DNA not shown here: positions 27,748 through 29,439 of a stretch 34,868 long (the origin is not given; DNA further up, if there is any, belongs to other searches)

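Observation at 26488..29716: Self-contained three-gene unit: unknown 377-aa protein + LiaX/YvlB-like + YvlD/LiaZ-like, with no PspC/LiaY or LiaFSR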

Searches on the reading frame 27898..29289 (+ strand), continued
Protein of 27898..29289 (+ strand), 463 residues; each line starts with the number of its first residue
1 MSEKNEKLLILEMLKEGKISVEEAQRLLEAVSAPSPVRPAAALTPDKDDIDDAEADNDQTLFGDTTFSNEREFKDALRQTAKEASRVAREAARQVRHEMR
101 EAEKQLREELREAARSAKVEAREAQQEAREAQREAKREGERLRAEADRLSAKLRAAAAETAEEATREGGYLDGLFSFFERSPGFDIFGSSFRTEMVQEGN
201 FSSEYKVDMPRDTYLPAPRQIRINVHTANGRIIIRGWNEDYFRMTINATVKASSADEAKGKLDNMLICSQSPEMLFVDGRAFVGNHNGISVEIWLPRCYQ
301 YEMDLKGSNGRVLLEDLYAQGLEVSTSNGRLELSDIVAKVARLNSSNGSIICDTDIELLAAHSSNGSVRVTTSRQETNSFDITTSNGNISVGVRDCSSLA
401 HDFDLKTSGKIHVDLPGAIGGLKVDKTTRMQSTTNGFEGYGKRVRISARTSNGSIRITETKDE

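Call 21: find_encoding_contigs(protein=P0010, flank=8000, max_places=3)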
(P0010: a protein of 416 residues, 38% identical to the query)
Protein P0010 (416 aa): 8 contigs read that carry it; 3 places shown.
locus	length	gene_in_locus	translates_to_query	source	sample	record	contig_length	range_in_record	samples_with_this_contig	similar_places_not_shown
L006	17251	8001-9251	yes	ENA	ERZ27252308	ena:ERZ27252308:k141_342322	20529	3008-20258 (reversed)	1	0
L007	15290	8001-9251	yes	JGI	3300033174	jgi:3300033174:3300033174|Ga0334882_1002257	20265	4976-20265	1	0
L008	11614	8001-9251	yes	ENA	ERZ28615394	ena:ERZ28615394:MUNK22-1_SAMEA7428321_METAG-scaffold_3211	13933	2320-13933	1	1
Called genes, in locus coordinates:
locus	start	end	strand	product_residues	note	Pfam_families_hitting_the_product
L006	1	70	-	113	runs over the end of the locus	?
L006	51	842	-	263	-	PF21984:DnaD_N, PF07261:DnaB_2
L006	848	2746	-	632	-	PF01541:GIY-YIG, PF12826:HHH_2 (faint), PF27096:UvrC_M, PF02151:UVR, PF22920:UvrC_RNaseH, PF08459:UvrC_RNaseH_dom, PF14520:HHH_5 (weak)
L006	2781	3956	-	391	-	-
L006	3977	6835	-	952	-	PF00005:ABC_tran (faint), PF02463:SMC_N (faint), PF03193:RsgA_GTPase (faint), PF13191:AAA_16 (faint), PF13304:AAA_21 (faint), PF13555:AAA_29 (faint), PF17760:UvrA_inter, PF17755:UvrA_DNA-bind, +1 more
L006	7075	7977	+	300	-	-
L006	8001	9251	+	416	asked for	PF22746:SHOCT-like_DUF2089-C, PF13349:DUF4097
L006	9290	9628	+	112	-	PF04020:Phage_holin_4_2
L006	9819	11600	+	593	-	PF00664:ABC_membrane, PF00005:ABC_tran, PF02463:SMC_N (faint)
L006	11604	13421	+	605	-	PF00664:ABC_membrane, PF00005:ABC_tran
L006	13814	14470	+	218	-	-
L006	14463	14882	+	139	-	-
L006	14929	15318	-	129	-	-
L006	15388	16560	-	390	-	PF01168:Ala_racemase_N, PF00842:Ala_racemase_C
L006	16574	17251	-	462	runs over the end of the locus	PF07687:M20_dimer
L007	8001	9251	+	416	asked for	PF22746:SHOCT-like_DUF2089-C, PF13349:DUF4097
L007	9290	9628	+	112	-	PF04020:Phage_holin_4_2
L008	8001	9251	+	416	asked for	PF22746:SHOCT-like_DUF2089-C, PF13349:DUF4097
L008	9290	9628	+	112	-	PF04020:Phage_holin_4_2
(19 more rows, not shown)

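Call 22: find_encoding_contigs(protein=P0006, flank=8000, max_places=2)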
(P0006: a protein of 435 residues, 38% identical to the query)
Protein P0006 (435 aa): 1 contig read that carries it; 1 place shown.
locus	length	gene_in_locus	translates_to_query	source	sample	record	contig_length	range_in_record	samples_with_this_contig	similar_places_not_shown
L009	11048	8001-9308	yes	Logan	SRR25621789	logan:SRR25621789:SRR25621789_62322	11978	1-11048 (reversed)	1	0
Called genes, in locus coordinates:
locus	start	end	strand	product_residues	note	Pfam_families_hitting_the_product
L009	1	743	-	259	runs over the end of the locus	PF21984:DnaD_N, PF07261:DnaB_2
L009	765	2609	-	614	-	PF01541:GIY-YIG, PF27096:UvrC_M, PF02151:UVR, PF22920:UvrC_RNaseH, PF08459:UvrC_RNaseH_dom, PF12826:HHH_2 (weak), PF14520:HHH_5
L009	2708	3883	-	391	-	-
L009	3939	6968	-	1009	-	PF03193:RsgA_GTPase (faint), PF02463:SMC_N (faint), PF13191:AAA_16 (faint), PF13476:AAA_23 (faint), PF13555:AAA_29 (faint), PF20703:nSTAND1 (faint), PF17760:UvrA_inter, PF17755:UvrA_DNA-bind, +2 more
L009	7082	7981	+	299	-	PF22746:SHOCT-like_DUF2089-C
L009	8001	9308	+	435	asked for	PF22746:SHOCT-like_DUF2089-C, PF13349:DUF4097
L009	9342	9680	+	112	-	PF04020:Phage_holin_4_2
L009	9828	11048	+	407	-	?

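Call 32: find_related_loci(query=A3, collection=genome_contigs, flank=7000)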
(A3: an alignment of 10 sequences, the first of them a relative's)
Query A3 (463 aa) in genome_contigs; peptide patterns used: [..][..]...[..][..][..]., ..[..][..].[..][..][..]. (x = any residue, [..] = any of these).
599 stretches matched a pattern (row limit reached: there are more); 40 encode a relative of the query (tblastn E <= 1e-3); 40 distinct loci.
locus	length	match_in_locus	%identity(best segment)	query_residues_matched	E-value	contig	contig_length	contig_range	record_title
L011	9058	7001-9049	34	1-417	2e-62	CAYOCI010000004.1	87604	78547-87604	MAG TPA_asm: uncultured Clostridia bacterium isolate binchicken_co158_4 genome assembly, contig: NODE_222_length_87604_c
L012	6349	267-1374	24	1-459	3e-19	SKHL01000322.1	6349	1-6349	MAG: Limnochordia bacterium isolate CSBr16_202 CSBr16-18517, whole genome shotgun sequence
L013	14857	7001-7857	27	5-458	1e-17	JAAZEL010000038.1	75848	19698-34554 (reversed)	MAG: Candidatus Fermentithermobacillaceae bacterium isolate AS09scLD_335 175419_AS09, whole genome shotgun sequence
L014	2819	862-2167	23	4-459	6e-15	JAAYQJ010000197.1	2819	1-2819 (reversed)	MAG: Tissierellia bacterium isolate AS22ysBPME_43 166654_AS22, whole genome shotgun sequence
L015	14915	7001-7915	26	139-456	1e-14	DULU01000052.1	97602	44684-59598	MAG TPA_asm: Bacillota bacterium isolate AS04akNAM_18 25392_AS04, whole genome shotgun sequence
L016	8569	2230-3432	23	6-459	2e-14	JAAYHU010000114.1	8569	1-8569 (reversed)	MAG: Tissierellia bacterium isolate AS09scLD_401 155591_AS09, whole genome shotgun sequence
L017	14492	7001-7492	27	223-390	1e-10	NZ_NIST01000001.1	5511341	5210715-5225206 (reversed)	Evansella halocellulosilytica strain FJAT-44876 Scaffold1, whole genome shotgun sequence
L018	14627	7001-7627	27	223-415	5e-10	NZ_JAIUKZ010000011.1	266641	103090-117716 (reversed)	Bacillus sp. RAR_GA_16 000006F, whole genome shotgun sequence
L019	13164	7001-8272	25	5-457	5e-10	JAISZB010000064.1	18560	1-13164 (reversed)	MAG: Clostridiales bacterium isolate Nc350_bin65 k119_2574976, whole genome shotgun sequence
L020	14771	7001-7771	22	223-463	4e-10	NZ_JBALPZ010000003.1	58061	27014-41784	Neobacillus drentensis strain JJ1232 JJ-1232_contig_3, whole genome shotgun sequence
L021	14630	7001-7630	24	223-416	1e-9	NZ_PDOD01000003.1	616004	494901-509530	Salipaludibacillus keqinensis strain KQ-12 ZB100002, whole genome shotgun sequence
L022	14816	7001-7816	24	200-457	4e-9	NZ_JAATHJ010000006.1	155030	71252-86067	Alkalicoccus luteus strain H11 NODE_6_length_155030_cov_51.272454, whole genome shotgun sequence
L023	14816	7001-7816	24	200-457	4e-9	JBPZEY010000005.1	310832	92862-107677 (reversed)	Alkalicoccus luteus strain KCTC 33100 KCTC_ctg05, whole genome shotgun sequence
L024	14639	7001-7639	24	176-390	5e-9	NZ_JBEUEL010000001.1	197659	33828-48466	Pueribacillus sp. YX66 T8_scaffold1, whole genome shotgun sequence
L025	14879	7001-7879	24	171-460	8e-9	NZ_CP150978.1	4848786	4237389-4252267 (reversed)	Heyndrickxia sp. MSNUG chromosome, complete genome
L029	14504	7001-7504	25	289-457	2e-8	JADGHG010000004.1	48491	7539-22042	MAG: Clostridia bacterium isolate HOG21 NODE_222_length_48491_cov_112.834642, whole genome shotgun sequence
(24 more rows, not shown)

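Call 48: search_protein_families(library=pfam, proteins=[L011:6465-6845:+, L011:6995-7849:+, L013:7771-8157:+, L015:8143-8496:+, L015:8523-9071:+, L018:6360-6671:+, L013:6095-6499:+, L029:7545-7913:+, L003:2763-3938:-, L012:1123-1638:+], max_evalue=0.01)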
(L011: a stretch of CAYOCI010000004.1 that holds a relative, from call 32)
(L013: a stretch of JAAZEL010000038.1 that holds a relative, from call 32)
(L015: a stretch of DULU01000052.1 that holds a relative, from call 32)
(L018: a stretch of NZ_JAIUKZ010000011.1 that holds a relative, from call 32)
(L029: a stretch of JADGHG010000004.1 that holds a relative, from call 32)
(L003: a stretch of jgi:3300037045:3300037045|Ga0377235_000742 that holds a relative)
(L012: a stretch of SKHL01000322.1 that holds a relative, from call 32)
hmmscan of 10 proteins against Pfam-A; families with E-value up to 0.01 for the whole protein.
L011:6465-6845:+ (126 aa): 8 families
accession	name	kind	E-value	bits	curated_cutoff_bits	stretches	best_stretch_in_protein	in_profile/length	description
PF09862.15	DUF2089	-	2.9e-27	94.5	33.4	1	42-87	1-46/47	Domain of unknown function (DUF2089)-HTH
PF22747.2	Zn_ribbon_DUF2089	-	2e-14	53.8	27.6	1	9-40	1-32/32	DUF2089 zinc ribbon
PF13556.12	HTH_30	-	1.8e-05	24.9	27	1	49-89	4-44/59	PucR C-terminal helix-turn-helix domain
PF13518.12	HTH_28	-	0.00032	21.2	25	0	54-78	10-33/52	Helix-turn-helix domain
PF22746.1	SHOCT-like_DUF2089-C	-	0.00039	20.4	27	1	101-126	2-27/32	SHOCT-like domain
PF03119.21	DNA_ligase_ZBD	-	0.00066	19.9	25.8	0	22-35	1-13/27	NAD-dependent DNA ligase C4 zinc finger domain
PF02954.25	HTH_8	-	0.0049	17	22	0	55-79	16-40/42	Bacterial regulatory protein, Fis family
PF18495.6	VbhA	-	0.0061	16.9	25.9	0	103-125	24-46/47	Antitoxin VbhA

L011:6995-7849:+ (284 aa): 3 families
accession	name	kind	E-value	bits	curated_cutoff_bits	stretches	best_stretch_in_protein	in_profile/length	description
PF22746.1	SHOCT-like_DUF2089-C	-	3.3e-10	39.6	27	1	3-33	1-31/32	SHOCT-like domain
PF24564.1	DUF7605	-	0.0018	18.6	27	0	171-250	52-130/183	Domain of unknown function (DUF7605)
PF07464.16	ApoLp-III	-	0.0024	18.5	36.3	0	156-253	35-136/146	Apolipophorin-III precursor (apoLp-III)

L013:7771-8157:+ (128 aa): 1 family
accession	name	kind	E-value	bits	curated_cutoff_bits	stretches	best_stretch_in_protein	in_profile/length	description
PF22746.1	SHOCT-like_DUF2089-C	-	6.3e-13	48.2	27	1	4-31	2-29/32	SHOCT-like domain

L015:8143-8496:+ (117 aa): 1 family
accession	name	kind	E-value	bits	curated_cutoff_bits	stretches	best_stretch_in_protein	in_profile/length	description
PF22746.1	SHOCT-like_DUF2089-C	-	6.4e-10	38.7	27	1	3-33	1-31/32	SHOCT-like domain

L015:8523-9071:+ (182 aa): 0 families

L018:6360-6671:+ (103 aa): 1 family
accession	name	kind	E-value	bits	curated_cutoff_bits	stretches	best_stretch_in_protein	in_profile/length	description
PF09685.15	DUF4870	-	3.6e-07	30.6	25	1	11-96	2-91/107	Domain of unknown function (DUF4870)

L013:6095-6499:+ (134 aa): 10 families
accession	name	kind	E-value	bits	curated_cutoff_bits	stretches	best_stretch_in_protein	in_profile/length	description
PF09862.15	DUF2089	-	1.2e-24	86.2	33.4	1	46-91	1-46/47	Domain of unknown function (DUF2089)-HTH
PF22747.2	Zn_ribbon_DUF2089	-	3.2e-14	53.2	27.6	1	13-44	1-32/32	DUF2089 zinc ribbon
PF22746.1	SHOCT-like_DUF2089-C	-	6.8e-05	22.8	27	1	107-134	1-28/32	SHOCT-like domain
PF13556.12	HTH_30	-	0.00012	22.2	27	1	55-95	6-46/59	PucR C-terminal helix-turn-helix domain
PF08279.18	HTH_11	-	0.00023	21.4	25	1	56-99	8-52/55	HTH domain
PF18912.6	DZR_2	-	0.0019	18.5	27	1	12-52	9-50/56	Double zinc ribbon domain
PF13518.12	HTH_28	-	0.0033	17.9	25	0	59-81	11-32/52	Helix-turn-helix domain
PF17032.10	Zn_ribbon_15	-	0.006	17.8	28.9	1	8-45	35-73/73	zinc-ribbon family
PF25207.1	DUF7837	-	0.0079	16.6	27.8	0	8-24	3-19/47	Domain of unknown function (DUF7837)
PF12773.13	DZR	-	0.0093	16.6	27.3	0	13-44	15-44/45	Double zinc ribbon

L029:7545-7913:+ (122 aa): 1 family
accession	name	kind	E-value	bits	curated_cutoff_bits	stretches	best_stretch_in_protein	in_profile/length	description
PF22746.1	SHOCT-like_DUF2089-C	-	2.1e-13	49.8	27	1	3-33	1-31/32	SHOCT-like domain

L003:2763-3938:- (391 aa): 1 family
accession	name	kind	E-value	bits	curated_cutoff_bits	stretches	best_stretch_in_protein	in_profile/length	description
PF04389.22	Peptidase_M28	-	0.0095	16.1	21.3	0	215-347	30-159/193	Peptidase family M28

L012:1123-1638:+ (171 aa): 1 family
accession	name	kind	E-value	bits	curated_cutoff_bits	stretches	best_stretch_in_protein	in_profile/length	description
PF22746.1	SHOCT-like_DUF2089-C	-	5.3e-13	48.5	27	1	58-87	1-30/32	SHOCT-like domain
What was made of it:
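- On yvlABCD operon: DUF4870 was seen in L018 (call 48).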

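Call 59: find_related_loci(query=A3, collection=metagenome_contigs, flank=5000)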
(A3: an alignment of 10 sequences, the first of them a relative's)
Query A3 (463 aa) in metagenome_contigs; peptide patterns used: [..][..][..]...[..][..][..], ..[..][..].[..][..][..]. (x = any residue, [..] = any of these).
600 stretches matched a pattern (row limit reached: there are more); 21 encode a relative of the query (tblastn E <= 1e-3); 21 distinct loci.
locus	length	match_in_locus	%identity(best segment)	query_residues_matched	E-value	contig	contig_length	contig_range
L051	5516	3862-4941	38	71-457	7e-79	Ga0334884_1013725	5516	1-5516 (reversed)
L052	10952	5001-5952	25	1-463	4e-16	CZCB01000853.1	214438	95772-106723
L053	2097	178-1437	26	4-457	4e-14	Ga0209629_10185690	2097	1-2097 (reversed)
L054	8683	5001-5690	24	200-415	3e-9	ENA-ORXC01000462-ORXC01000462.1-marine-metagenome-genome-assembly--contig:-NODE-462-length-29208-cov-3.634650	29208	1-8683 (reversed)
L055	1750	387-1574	23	6-457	5e-9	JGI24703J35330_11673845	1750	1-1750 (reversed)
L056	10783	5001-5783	25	168-457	8e-9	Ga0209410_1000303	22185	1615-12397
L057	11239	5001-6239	22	5-457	6e-8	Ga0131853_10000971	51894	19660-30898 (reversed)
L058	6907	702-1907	23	5-457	6e-9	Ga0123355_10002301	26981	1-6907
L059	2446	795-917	62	2-43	5e-7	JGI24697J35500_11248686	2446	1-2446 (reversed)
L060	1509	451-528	81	6-31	6e-7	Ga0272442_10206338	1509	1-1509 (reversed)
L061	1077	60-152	71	4-34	7e-7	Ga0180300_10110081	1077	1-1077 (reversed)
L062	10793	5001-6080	39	71-457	2e-80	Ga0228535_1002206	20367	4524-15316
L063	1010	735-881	47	1-42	2e-6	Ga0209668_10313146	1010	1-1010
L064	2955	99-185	69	6-34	3e-6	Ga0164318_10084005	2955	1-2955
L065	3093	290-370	79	1-29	5e-6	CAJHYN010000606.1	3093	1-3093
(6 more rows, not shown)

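Call 60: find_encoding_contigs(protein=P0005, flank=5000, max_places=2)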
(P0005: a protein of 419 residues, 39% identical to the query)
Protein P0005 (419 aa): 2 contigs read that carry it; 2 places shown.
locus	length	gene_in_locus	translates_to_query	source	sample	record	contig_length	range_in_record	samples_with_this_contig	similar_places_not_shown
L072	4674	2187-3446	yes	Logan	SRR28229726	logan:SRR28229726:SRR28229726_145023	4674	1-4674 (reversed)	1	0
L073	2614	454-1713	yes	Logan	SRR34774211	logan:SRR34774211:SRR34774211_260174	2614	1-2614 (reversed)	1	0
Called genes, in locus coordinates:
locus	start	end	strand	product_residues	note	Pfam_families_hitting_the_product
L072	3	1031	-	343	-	?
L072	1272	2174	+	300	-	-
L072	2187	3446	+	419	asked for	PF22746:SHOCT-like_DUF2089-C, PF13349:DUF4097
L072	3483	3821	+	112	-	PF04020:Phage_holin_4_2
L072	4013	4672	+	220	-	?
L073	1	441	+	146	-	?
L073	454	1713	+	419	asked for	PF22746:SHOCT-like_DUF2089-C, PF13349:DUF4097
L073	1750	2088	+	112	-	PF04020:Phage_holin_4_2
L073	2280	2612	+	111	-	?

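Call 61: find_encoding_contigs(protein=P0013, flank=6000, max_places=2)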
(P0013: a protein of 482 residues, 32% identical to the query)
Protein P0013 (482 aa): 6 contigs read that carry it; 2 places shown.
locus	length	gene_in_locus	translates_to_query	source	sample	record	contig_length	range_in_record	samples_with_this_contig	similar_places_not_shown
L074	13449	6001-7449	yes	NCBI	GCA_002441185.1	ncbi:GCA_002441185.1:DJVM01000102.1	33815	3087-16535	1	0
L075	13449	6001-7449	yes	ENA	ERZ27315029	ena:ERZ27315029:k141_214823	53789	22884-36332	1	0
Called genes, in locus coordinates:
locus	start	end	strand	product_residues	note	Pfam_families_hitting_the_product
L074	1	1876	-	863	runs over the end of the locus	-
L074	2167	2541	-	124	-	PF12344:UvrB, PF02151:UVR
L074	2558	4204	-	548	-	-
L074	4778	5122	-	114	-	PF01909:NTP_transf_2 (weak), PF18765:Polbeta (weak)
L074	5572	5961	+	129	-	PF22747:Zn_ribbon_DUF2089, PF09862:DUF2089, PF13556:HTH_30 (faint)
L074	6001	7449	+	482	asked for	PF22746:SHOCT-like_DUF2089-C, PF24016:DUF7330 (faint), PF13349:DUF4097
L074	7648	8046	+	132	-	PF22746:SHOCT-like_DUF2089-C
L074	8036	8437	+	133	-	-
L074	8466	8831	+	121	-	PF04020:Phage_holin_4_2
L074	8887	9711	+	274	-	PF00702:Hydrolase (faint), PF08282:Hydrolase_3, PF12710:HAD (faint), PF05116:S6PP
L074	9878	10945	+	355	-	PF01336:tRNA_anti-codon, PF01966:HD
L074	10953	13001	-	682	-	PF00912:Transgly, PF00905:Transpeptidase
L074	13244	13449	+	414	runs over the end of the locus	PF01676:Metalloenzyme, PF10143:PhosphMutase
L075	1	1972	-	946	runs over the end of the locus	PF00005:ABC_tran (faint), PF02463:SMC_N (faint), PF03193:RsgA_GTPase (faint), PF13191:AAA_16 (faint), PF13304:AAA_21 (faint), PF13476:AAA_23 (faint), PF17760:UvrA_inter, PF17755:UvrA_DNA-bind, +2 more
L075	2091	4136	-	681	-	PF04851:ResIII, PF17757:UvrB_inter, PF27431:UvrB_3rd, PF00271:Helicase_C, PF12344:UvrB, PF02151:UVR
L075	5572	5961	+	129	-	PF22747:Zn_ribbon_DUF2089, PF09862:DUF2089, PF13556:HTH_30 (faint)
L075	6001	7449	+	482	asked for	PF22746:SHOCT-like_DUF2089-C, PF24016:DUF7330 (faint), PF13349:DUF4097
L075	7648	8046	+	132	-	PF22746:SHOCT-like_DUF2089-C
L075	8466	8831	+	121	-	PF04020:Phage_holin_4_2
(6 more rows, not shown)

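Call 62: find_encoding_contigs(protein=P0015, flank=6000, max_places=2)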
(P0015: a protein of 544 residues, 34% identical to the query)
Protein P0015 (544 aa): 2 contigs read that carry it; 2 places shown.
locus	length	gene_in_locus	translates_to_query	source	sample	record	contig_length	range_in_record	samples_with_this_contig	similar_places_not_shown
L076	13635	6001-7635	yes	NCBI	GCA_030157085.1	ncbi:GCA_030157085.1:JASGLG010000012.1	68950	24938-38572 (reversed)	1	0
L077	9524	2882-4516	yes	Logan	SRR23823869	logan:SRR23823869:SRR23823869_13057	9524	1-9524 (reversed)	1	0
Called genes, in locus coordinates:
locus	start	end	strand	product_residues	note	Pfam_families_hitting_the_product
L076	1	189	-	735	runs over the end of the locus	PF01541:GIY-YIG, PF27096:UvrC_M, PF02151:UVR, PF22920:UvrC_RNaseH, PF08459:UvrC_RNaseH_dom, PF00633:HHH (faint), PF14520:HHH_5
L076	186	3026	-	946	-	PF00005:ABC_tran (faint), PF02463:SMC_N (faint), PF03193:RsgA_GTPase (faint), PF13191:AAA_16 (faint), PF13304:AAA_21 (faint), PF13401:AAA_22 (faint), PF17760:UvrA_inter, PF17755:UvrA_DNA-bind, +3 more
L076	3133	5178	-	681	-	PF04851:ResIII, PF17757:UvrB_inter, PF27431:UvrB_3rd, PF00271:Helicase_C, PF12344:UvrB, PF02151:UVR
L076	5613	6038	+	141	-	PF22747:Zn_ribbon_DUF2089, PF09862:DUF2089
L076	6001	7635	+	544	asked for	PF22746:SHOCT-like_DUF2089-C, PF24016:DUF7330 (faint), PF13349:DUF4097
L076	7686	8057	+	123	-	PF22746:SHOCT-like_DUF2089-C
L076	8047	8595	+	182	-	-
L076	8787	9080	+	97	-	PF04020:Phage_holin_4_2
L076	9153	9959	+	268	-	PF00702:Hydrolase (faint), PF08282:Hydrolase_3, PF12710:HAD (faint), PF05116:S6PP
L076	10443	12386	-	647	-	PF00912:Transgly, PF00905:Transpeptidase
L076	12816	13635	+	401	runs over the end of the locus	PF01676:Metalloenzyme, PF10143:PhosphMutase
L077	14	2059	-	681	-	PF04851:ResIII, PF17757:UvrB_inter, PF27431:UvrB_3rd, PF00271:Helicase_C, PF12344:UvrB, PF02151:UVR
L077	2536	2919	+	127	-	PF22747:Zn_ribbon_DUF2089, PF09862:DUF2089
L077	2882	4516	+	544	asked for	PF22746:SHOCT-like_DUF2089-C, PF24016:DUF7330 (faint), PF13349:DUF4097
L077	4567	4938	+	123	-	PF22746:SHOCT-like_DUF2089-C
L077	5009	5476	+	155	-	-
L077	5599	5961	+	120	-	PF04020:Phage_holin_4_2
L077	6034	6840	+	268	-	PF00702:Hydrolase (faint), PF08282:Hydrolase_3, PF12710:HAD (faint), PF05116:S6PP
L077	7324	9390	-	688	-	PF00912:Transgly, PF00905:Transpeptidase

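Call 64: search_solved_structures(query=A3, max_evalue=0.01)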
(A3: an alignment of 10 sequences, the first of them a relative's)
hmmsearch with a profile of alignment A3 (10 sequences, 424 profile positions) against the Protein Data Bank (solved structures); distinct sequences matched with E-value up to 0.01: 0.

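Call 88: search_protein_families(library=padloc, proteins=[window:27898-29289:+], max_evalue=0.01)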
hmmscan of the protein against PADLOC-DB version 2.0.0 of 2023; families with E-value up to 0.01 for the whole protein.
window:27898-29289:+ (463 aa): 0 families

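Call 89: search_protein_families(library=phrogs, proteins=[window:27898-29289:+], max_evalue=0.01)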
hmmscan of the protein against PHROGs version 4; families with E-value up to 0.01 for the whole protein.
window:27898-29289:+ (463 aa): 0 families
